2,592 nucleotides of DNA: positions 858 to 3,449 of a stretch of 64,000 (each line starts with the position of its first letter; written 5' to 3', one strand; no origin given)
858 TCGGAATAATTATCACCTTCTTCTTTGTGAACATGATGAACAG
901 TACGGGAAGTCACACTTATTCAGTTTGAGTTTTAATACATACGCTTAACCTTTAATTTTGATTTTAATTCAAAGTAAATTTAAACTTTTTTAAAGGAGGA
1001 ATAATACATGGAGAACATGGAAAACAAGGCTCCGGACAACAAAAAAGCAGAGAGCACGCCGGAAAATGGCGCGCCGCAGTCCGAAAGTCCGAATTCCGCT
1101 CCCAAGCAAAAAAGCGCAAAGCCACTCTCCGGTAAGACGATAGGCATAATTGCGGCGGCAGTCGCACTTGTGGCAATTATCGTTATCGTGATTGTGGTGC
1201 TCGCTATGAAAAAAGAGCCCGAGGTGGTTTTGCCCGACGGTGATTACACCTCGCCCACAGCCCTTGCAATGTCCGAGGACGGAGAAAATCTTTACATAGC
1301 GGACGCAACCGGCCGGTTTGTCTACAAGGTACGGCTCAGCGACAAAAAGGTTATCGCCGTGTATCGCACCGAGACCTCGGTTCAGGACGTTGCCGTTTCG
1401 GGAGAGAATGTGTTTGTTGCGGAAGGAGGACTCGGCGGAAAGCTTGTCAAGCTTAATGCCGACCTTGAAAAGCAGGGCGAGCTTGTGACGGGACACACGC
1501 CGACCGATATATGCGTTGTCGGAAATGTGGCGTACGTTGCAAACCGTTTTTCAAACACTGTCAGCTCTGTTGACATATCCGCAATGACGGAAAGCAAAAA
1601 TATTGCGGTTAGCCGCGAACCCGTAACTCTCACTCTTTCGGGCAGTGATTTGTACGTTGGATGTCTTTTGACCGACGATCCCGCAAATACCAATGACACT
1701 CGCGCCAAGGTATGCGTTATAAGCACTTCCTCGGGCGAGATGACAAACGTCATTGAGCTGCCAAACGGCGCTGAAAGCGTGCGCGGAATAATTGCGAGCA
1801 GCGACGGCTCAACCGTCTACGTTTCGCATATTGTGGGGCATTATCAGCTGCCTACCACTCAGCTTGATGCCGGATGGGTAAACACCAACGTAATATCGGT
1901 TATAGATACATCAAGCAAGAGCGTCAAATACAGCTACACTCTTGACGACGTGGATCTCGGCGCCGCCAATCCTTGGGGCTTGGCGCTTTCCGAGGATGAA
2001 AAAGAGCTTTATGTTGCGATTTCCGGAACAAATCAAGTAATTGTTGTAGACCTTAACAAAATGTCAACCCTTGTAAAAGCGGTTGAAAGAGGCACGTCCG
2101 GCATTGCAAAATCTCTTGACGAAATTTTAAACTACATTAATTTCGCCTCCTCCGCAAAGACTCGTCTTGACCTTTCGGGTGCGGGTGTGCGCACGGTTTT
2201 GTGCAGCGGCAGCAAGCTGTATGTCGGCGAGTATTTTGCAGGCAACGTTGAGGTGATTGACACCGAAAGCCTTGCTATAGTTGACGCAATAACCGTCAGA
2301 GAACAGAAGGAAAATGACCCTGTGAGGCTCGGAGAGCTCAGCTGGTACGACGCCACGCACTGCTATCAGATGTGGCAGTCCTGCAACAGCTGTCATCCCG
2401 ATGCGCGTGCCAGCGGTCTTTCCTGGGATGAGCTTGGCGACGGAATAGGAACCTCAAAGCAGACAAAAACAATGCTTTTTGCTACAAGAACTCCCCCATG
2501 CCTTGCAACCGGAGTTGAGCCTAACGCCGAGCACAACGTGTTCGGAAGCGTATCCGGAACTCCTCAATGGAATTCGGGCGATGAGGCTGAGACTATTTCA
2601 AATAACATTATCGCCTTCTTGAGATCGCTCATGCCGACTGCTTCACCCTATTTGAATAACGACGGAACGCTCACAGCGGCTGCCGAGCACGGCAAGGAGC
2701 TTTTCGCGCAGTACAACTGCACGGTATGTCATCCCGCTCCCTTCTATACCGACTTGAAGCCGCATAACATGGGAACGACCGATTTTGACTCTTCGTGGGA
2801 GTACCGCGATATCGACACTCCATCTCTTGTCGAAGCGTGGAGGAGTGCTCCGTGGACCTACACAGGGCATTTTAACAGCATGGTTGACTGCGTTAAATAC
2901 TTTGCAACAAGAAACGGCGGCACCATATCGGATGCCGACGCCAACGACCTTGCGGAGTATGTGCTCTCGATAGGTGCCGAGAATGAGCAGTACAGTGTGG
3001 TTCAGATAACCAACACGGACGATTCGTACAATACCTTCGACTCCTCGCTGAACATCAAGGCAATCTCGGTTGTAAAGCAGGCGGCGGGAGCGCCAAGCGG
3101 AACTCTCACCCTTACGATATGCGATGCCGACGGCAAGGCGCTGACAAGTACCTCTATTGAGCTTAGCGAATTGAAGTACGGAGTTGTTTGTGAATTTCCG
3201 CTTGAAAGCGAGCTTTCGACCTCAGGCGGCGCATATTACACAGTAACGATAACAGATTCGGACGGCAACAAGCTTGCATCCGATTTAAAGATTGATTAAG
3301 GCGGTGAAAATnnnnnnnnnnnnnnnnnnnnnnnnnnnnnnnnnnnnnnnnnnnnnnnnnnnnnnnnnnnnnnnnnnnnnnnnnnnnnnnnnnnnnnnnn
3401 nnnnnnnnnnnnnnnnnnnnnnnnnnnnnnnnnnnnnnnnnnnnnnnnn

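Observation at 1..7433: ccsA is coupled to two giant anchored propeller proteins that carry CxxCH haem c motifs and carbohydrate-binding-like modules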

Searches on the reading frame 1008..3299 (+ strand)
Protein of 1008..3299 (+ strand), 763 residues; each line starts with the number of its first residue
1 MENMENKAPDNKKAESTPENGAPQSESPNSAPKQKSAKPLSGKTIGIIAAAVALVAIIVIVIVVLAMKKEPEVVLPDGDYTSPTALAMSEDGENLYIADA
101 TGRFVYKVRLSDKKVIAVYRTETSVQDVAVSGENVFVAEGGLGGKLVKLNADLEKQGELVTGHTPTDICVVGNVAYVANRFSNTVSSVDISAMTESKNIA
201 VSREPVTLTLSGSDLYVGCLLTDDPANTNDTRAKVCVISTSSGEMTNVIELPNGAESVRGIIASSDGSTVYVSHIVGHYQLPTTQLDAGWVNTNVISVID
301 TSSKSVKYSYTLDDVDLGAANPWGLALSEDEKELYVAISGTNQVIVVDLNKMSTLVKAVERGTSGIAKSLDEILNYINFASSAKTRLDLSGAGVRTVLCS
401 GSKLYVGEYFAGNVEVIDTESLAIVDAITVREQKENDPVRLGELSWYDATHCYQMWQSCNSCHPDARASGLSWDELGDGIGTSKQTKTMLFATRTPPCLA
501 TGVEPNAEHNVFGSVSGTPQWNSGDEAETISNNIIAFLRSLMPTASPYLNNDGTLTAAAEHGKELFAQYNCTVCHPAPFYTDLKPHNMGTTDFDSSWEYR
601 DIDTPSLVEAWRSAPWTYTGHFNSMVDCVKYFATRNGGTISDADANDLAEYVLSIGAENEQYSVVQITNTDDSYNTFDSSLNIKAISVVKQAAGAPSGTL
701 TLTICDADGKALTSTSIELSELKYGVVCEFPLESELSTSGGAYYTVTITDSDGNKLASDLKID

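Call 3: search_protein_families(library=pfam, proteins=[window:1008-3299:+], max_evalue=0.1)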
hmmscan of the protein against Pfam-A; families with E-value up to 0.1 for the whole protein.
window:1008-3299:+ (763 aa): 8 families
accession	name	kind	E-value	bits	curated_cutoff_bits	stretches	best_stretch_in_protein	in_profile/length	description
PF08450.18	SGL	-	7.5e-06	26.2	26.3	1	68-115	121-168/246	SMP-30/Gluconolactonase/LRE-like region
PF13442.11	Cytochrome_CBB3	-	1.9e-05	25.3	27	1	557-652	1-68/68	Cytochrome C oxidase, cbb3-type, subunit III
PF10282.15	Lactonase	-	0.002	17.8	21.7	0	256-360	244-331/344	Lactonase, 7-bladed beta-propeller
PF08309.17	LVIVD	-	0.0035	17.1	20.2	0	167-193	6-31/42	LVIVD repeat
PF03150.19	CCP_MauG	-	0.0064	17.6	25.6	0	439-469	4-34/149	Di-haem cytochrome c peroxidase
PF14522.11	Cytochrome_C7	-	0.0068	16.7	24.8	0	560-587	4-32/67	Cytochrome c7 and related cytochrome c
PF00034.26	Cytochrom_C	-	0.0074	18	21.3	1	559-654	1-88/90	Cytochrome c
PF21544.3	PorZ_N_b_propeller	-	0.071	13.8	27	0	90-139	86-133/154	TSS9, PorZ, N-terminal beta-propeller domain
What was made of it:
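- On Bacterial dihaem CCP / MauG: ORF2 scores 17.6 against a cut-off of 25.6 (call 3).
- ORF2 itself scores below the Pfam CCP_MauG cut-off: 17.6 against 25.6 (call 3).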

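Call 4: search_protein_families(library=ncbifam, proteins=[window:1008-3299:+], max_evalue=0.1)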
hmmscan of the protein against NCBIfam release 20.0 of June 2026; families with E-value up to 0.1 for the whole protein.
window:1008-3299:+ (763 aa): 14 families
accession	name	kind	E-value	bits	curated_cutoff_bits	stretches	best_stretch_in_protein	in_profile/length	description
NF052342.1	hydrazine_BC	exception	5.5e-24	84.3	1250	2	437-577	417-568/690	hydrazine synthase subunit beta-gamma fusion subunit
NF052340.1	hydrazine_beta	equivalog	3e-21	75.9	560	1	78-419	30-369/372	hydrazine synthase subunit beta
NF052341.1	hydrazine_gamma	equivalog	1.9e-13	50.1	625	1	437-589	66-235/339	hydrazine synthase subunit gamma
TIGR03866.1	PQQ_ABC_repeats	subfamily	6.6e-10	38.5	287.3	1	295-352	190-249/310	PQQ-dependent catabolism-associated beta-propeller protein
TIGR02276.1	beta_rpt_yvtn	repeat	2.6e-08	33.7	27.85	2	172-210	3-41/42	beta-propeller repeat protein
TIGR04039.1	MXAN_0977_Heme2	hypoth_equivalog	2e-06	27.1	362.85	1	526-588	134-203/336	MbnH family di-heme enzyme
NF052280.1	7_blade_YncE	equivalog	2.7e-06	26.4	400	1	292-339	277-318/338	7-bladed beta-propeller protein YncE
TIGR03981.2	SAM_quin_mod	hypoth_equivalog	6.1e-05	22.1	340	1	529-631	231-357/411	His-Xaa-Ser system-associated MauG-like protein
NF052460.1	L-NosZ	equivalog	0.00086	17.9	700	1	82-211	88-224/480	clade III lactonase-type nitrous-oxide reductase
TIGR03907.1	QH_beta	equivalog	0.0029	16.8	223.2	0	294-357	11-70/338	quinohemoprotein amine dehydrogenase subunit beta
TIGR04203.1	RPT_S_cricet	repeat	0.0043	17.2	60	0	744-754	14-25/38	TIGR04203-type repeat-containing surface protein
TIGR00782.1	ccoP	equivalog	0.017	14.4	179.95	0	556-575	200-218/285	cytochrome-c oxidase, cbb3-type subunit III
NF038015.2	AztD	exception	0.017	13.9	400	0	168-209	311-352/356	zinc metallochaperone AztD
NF033483.0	PknB_PASTA_kin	equivalog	0.073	12.1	450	0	8-78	298-370/563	Stk1 family PASTA domain-containing Ser/Thr kinase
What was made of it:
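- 1008..3299 (+): HZS beta-gamma-like fusion protein, 763 aa. NCBIfam hydrazine_BC 5.5e-24 (call 4).
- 1242..2264 (+): HzsB-like seven-bladed YVTN-type beta-propeller (aa 79-419). NCBIfam hydrazine_beta 3e-21 (call 4).
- NCBIfam hydrazine_BC, beta, gamma and alpha are the top hits (call 4).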

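Call 10: search_solved_structures(query=window:1008-3299:+, max_evalue=0.01, show_alignments=3)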
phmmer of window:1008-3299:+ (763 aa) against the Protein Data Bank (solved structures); distinct sequences matched with E-value up to 0.01: 3.
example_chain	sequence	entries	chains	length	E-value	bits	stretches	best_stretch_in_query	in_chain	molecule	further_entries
5c2v_B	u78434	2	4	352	9.1e-18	67.2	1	79-419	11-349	HYDRAZINE SYNTHASE BETA SUBUNIT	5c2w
5c2v_C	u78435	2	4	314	8.4e-12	47.5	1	435-590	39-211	HYDRAZINE SYNTHASE GAMMA SUBUNIT | Hypothetical (Di heme) protein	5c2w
1l0q_A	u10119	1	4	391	1.9e-06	29.8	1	174-381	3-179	Surface layer protein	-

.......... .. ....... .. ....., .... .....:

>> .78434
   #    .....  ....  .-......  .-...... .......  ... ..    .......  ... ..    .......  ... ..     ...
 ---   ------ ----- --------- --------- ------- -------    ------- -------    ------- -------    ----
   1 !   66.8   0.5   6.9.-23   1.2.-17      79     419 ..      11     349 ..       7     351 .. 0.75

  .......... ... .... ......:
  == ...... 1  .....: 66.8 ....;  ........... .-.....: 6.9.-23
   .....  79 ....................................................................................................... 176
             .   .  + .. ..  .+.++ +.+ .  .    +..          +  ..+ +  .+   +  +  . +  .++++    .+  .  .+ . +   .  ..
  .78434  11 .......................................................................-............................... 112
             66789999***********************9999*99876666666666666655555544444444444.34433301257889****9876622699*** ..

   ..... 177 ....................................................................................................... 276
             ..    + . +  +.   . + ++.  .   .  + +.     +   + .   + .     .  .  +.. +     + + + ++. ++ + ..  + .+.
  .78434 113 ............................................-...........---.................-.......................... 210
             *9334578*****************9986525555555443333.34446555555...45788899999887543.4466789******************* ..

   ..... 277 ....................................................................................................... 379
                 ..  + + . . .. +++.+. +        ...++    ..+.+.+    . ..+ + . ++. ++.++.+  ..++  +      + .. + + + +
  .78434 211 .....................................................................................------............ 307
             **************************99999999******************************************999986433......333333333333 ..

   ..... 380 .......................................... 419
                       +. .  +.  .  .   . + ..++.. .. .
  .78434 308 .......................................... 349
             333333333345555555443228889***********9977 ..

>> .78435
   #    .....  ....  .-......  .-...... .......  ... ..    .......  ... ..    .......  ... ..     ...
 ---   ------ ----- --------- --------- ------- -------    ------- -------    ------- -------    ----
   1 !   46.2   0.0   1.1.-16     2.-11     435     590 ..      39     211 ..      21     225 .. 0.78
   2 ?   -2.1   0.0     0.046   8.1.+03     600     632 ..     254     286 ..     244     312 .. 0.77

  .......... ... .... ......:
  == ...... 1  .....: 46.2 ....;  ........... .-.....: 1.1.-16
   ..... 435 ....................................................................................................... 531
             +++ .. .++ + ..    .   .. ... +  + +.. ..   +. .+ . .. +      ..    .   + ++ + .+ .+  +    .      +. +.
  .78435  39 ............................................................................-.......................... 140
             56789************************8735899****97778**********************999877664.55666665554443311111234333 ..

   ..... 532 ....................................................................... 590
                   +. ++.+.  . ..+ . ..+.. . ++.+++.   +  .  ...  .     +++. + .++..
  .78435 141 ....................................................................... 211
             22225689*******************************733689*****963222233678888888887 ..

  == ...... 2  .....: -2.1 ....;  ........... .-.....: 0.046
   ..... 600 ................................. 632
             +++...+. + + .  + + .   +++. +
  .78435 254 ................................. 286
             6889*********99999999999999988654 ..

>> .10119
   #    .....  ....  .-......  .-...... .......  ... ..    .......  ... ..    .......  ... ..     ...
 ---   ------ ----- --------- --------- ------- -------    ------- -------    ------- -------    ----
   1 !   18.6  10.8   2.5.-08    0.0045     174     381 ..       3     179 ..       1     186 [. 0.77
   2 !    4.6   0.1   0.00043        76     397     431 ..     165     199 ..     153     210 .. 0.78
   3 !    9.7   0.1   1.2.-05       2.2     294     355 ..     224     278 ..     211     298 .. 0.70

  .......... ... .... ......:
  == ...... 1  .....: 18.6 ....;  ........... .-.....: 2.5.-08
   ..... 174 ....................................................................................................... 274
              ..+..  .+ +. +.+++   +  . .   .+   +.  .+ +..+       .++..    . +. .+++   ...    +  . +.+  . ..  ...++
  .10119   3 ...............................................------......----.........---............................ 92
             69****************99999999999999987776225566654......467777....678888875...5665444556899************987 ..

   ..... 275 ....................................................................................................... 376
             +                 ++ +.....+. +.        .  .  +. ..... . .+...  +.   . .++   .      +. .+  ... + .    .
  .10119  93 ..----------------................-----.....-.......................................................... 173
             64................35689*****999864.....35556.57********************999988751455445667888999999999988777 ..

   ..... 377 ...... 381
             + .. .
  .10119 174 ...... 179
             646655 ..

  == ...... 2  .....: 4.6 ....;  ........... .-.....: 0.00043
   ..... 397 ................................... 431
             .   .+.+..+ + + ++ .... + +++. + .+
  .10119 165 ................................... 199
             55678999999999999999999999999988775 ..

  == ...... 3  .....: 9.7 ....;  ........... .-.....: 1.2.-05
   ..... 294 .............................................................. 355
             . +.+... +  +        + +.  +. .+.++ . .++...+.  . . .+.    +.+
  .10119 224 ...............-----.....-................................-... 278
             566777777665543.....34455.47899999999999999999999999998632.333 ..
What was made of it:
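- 1008..3299 (+): PDB 5c2v_B (HzsB) 9e-18 over aa 79-419 and 5c2v_C (HzsC) 8e-12 over aa 435-590 (call 10).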

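Call 18: find_homologous_proteins(query=window:1008-3299:+, max_evalue=0.00001)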
Query window:1008-3299:+ (763 aa): 854 proteins with E <= 0.00001 among 8000 candidates; the best 120 are listed.
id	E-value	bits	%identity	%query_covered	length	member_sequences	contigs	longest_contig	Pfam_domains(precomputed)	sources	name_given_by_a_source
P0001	0.0e+0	1702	100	100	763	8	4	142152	PF13442.12,PF08450.19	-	-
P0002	0.0e+0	1175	69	100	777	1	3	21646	PF01436.28,PF08450.19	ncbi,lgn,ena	-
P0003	0.0e+0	1047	63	100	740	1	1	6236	-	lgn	-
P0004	2.5e-289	980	60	100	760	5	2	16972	PF01731.27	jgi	-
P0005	7.4e-280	949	60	92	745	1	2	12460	PF01731.27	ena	-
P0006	7.8e-278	942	56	100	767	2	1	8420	PF01731.27,PF03150.20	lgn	-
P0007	2.3e-270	917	59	91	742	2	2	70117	PF00034.27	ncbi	-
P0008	1.1e-262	892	56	97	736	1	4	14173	PF03150.20,PF13442.12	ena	-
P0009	1.2e-258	878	58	90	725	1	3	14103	PF22494.4,PF13442.12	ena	-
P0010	3.8e-252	857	54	96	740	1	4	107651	PF13442.12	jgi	-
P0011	8.1e-252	856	54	96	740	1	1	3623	PF10282.16,PF01731.27,PF13442.12,PF00034.27,PF08450.19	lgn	-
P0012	5.4e-249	847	54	92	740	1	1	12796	-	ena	-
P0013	1.3e-242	825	53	93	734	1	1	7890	PF10282.16,PF08450.19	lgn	-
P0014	4.5e-241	820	51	97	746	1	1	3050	PF03150.20,PF13442.12,PF00034.27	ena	-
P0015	1.3e-232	792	50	96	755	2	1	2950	PF10282.16,PF13442.12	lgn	-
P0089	2.1e-149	517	40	90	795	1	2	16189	PF00404.25,PF03150.20,PF13442.12,PF21419.3,PF00034.27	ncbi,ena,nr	ncbi:MAG: c-type cytochrome [Clostridia bacterium]|nr:c-type cytochrome [Clostridia bacterium]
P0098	2.1e-146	507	39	90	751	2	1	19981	PF03150.20,PF21419.3,PF00034.27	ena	-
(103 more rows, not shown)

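Call 35: find_related_loci(query=A3, collection=genome_contigs, flank=10000)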
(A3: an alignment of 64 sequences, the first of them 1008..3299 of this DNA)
Query A3 (763 aa) in genome_contigs; peptide patterns used: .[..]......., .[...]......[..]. (x = any residue, [..] = any of these).
600 stretches matched a pattern (row limit reached: there are more); 565 encode a relative of the query (tblastn E <= 1e-3); the best 80 are kept; 80 distinct loci.
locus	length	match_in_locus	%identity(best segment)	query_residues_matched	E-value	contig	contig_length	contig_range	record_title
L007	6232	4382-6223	54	78-692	0e+0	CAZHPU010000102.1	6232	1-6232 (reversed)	MAG TPA_asm: uncultured Lachnospiraceae bacterium isolate binchicken_co354_360 genome assembly, contig: NODE_14722_lengt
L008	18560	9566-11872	69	1-762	0e+0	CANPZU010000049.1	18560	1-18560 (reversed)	MAG: uncultured Clostridia bacterium isolate Lapin-001__bin44 genome assembly, contig: Lapin-001__NODE_3150_length_18560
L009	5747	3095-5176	49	71-762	0e+0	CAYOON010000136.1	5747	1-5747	MAG TPA_asm: uncultured Lachnospiraceae bacterium isolate SRP199465_co2_856 genome assembly, contig: NODE_42629_length_5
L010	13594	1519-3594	47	71-762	0e+0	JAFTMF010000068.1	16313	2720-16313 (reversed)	MAG: Clostridia bacterium isolate RGIG3946 Roe_deer_Cecum-3__c198086, whole genome shotgun sequence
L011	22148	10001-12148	47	38-733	0e+0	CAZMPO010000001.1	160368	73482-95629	MAG TPA_asm: uncultured Lachnospiraceae bacterium isolate SRP313737_co1_195 genome assembly, contig: NODE_92_length_1603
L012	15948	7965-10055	41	59-762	4e-172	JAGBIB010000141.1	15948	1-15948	MAG: Clostridia bacterium isolate RGIG9138 Water_deer_Rectum.Co__c947816, whole genome shotgun sequence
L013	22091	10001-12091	42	67-762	9e-170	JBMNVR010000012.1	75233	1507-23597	MAG: Candidatus Howiella sp. isolate SBF912SR2HQ0055 scaffold_1380_c1, whole genome shotgun sequence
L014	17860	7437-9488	41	76-762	1e-168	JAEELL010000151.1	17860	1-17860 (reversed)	MAG: Lachnospiraceae bacterium isolate Tb.RUG.215 k141_12393696_flag=1_multi=16.0203_len=17860, whole genome shotgun seq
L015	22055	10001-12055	40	75-762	3e-166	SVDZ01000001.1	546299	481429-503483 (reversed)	MAG: Lachnospiraceae bacterium isolate SIG293 NODE_6_length_546299_cov_12.775450, whole genome shotgun sequence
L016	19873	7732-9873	42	38-758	6e-175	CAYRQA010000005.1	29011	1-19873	MAG TPA_asm: uncultured Lachnospiraceae bacterium isolate SRP350583_co1_125 genome assembly, contig: NODE_2624_length_29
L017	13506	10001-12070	41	65-762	2e-163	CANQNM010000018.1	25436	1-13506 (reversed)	MAG: uncultured Clostridia bacterium isolate Lapin-032__bin15 genome assembly, contig: Lapin-032__NODE_3044_length_25436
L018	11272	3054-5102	41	74-758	4e-159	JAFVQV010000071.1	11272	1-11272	MAG: Clostridia bacterium isolate RGIG5311 Sheep_Colon-2__c354865, whole genome shotgun sequence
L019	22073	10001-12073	39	77-762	1e-157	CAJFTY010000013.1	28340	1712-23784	Candidatus Metaruminococcus caecorum isolate Coassembly_mag_161 genome assembly, contig: MAGpy_11413_min2k_bin_161_fak87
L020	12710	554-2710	39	47-762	1e-157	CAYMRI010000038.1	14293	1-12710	MAG TPA_asm: uncultured Eubacteriales bacterium isolate SRP315200_co1_690 genome assembly, contig: NODE_8748_length_1429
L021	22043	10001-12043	41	74-758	1e-166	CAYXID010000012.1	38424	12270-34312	MAG TPA_asm: uncultured Ruminococcus sp. isolate SRP315200_co1_791 genome assembly, contig: NODE_1302_length_38424_cov_1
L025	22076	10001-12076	39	77-762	4e-148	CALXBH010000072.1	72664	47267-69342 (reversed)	MAG: uncultured Clostridia bacterium isolate E0_RP0__bin102 genome assembly, contig: E0_RP0__k127_441806, whole genome s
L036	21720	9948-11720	38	77-655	5e-118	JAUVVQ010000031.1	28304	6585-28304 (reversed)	MAG: Phycisphaerae bacterium isolate CSMAG_1168 CSMAG_1168_k127_8416847_length_28304_cov_21.6549, whole genome shotgun s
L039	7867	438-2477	35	80-762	3e-117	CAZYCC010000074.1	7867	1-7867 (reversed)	MAG TPA_asm: uncultured Lachnospiraceae bacterium isolate SRP314395_co1_97 genome assembly, contig: NODE_8537_length_786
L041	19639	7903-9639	38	79-654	4e-115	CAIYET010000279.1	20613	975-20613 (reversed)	MAG: Candidatus Hydrogenedentes bacterium isolate MJ-time_bin-1056 genome assembly, contig: bin-1056:0279/1133, whole ge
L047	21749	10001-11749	38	80-654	2e-114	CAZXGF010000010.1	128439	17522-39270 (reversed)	MAG TPA_asm: uncultured Verrucomicrobiota bacterium isolate binchicken_co89_561 genome assembly, contig: NODE_80_length_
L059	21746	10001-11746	39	82-655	3e-111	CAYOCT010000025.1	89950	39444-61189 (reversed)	MAG TPA_asm: uncultured Nitrospiraceae bacterium isolate binchicken_co16_39 genome assembly, contig: NODE_431_length_899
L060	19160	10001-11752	38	80-654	4e-111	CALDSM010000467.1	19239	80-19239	MAG TPA_asm: uncultured bacterium isolate SRR3330204_bin.145_CONCOCT_v1.1_MAG genome assembly, contig: ERZ724078.2019, w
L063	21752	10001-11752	36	80-655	4e-110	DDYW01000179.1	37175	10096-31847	MAG TPA_asm: Candidatus Hydrogenedentes bacterium UBA2224 UBA2224_contig_51077, whole genome shotgun sequence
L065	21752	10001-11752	37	80-654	3e-109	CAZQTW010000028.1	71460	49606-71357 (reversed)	MAG TPA_asm: uncultured Planctomycetales bacterium isolate SRP167436_co1_220 genome assembly, contig: NODE_379_length_71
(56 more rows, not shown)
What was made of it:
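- All Clostridial hits come from herbivore gut or rumen MAGs (call 35).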

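Call 40: search_protein_families(library=pfam, proteins=[P0089, P0098], max_evalue=0.001)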
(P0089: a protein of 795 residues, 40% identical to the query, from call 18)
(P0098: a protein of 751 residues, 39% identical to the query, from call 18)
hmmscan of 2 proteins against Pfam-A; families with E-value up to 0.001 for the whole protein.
P0089 (795 aa): 5 families
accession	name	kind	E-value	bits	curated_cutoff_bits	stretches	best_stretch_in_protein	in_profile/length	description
PF00404.24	Dockerin_1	-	8e-09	36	22.9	1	44-91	2-56/57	Dockerin type I domain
PF00034.26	Cytochrom_C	-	2.1e-07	32.6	21.3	1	594-682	2-89/90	Cytochrome c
PF13442.11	Cytochrome_CBB3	-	3e-07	31.1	27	1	592-679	2-68/68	Cytochrome C oxidase, cbb3-type, subunit III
PF03150.19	CCP_MauG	-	5.9e-07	30.7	25.6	0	596-688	23-105/149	Di-haem cytochrome c peroxidase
PF21419.2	RoxA-like_Cyt-c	-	1.2e-05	25.2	26.7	1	635-660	4-29/39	RoxA-like, cytochrome c-like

P0098 (751 aa): 5 families
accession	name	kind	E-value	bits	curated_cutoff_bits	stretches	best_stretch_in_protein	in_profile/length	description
PF00034.26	Cytochrom_C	-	1.7e-07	32.9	21.3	1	550-638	1-88/90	Cytochrome c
PF03150.19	CCP_MauG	-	6.2e-07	30.6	25.6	0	432-485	4-58/149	Di-haem cytochrome c peroxidase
PF21419.2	RoxA-like_Cyt-c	-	7.5e-06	25.8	26.7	1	590-617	2-29/39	RoxA-like, cytochrome c-like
PF13442.11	Cytochrome_CBB3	-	3.2e-05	24.6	27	0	549-636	2-68/68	Cytochrome C oxidase, cbb3-type, subunit III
PF10282.15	Lactonase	-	0.00065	19.4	21.7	0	240-355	233-332/344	Lactonase, 7-bladed beta-propeller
